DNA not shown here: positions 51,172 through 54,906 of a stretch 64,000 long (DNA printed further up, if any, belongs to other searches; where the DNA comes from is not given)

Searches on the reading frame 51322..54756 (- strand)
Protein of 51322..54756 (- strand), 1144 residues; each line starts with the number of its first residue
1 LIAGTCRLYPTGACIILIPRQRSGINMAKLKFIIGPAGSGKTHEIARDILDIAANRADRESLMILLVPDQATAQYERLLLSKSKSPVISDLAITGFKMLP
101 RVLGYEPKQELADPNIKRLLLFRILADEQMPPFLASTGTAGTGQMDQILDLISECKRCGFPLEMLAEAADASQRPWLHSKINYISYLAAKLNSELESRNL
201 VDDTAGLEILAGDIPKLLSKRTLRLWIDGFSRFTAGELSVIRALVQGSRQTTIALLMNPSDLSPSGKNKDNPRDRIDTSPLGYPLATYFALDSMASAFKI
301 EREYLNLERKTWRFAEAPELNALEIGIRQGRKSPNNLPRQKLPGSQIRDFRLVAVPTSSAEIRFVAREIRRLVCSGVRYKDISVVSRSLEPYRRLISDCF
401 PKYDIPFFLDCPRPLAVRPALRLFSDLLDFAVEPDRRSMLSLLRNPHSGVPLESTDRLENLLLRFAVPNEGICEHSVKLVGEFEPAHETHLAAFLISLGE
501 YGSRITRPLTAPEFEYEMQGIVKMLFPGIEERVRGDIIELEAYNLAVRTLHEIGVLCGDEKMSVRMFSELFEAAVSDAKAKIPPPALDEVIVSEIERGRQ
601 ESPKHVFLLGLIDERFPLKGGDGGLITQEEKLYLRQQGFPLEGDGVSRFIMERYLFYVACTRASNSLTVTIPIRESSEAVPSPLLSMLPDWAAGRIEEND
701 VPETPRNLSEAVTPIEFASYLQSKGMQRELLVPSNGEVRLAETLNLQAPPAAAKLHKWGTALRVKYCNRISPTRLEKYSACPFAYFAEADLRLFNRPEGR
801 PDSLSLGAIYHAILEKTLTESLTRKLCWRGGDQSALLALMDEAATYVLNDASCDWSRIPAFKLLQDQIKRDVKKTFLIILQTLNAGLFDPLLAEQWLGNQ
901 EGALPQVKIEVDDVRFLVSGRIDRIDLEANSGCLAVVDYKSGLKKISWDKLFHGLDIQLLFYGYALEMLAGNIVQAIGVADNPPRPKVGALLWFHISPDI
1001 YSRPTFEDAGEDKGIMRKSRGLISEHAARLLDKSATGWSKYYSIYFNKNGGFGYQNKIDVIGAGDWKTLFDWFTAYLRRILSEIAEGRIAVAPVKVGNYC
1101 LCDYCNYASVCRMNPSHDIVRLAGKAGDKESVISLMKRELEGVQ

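Call 23: search_protein_families(library=pfam, proteins=[window:51322-54756:-], max_evalue=0.00001)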
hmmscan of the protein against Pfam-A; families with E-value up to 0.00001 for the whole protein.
window:51322-54756:- (1144 aa): 3 families
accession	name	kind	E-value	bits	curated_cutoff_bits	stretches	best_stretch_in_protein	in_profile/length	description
PF21445.3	ADDB_N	-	4.5e-36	125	26.6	1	32-324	1-290/290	ADDB, N-terminal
PF12705.13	PDDEXK_1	-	1.8e-29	103.8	22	1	769-1112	1-247/247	PD-(D/E)XK nuclease superfamily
PF13361.12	UvrD_C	-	8.9e-07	29.1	25.6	0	351-409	43-100/350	UvrD-like helicase C-terminal domain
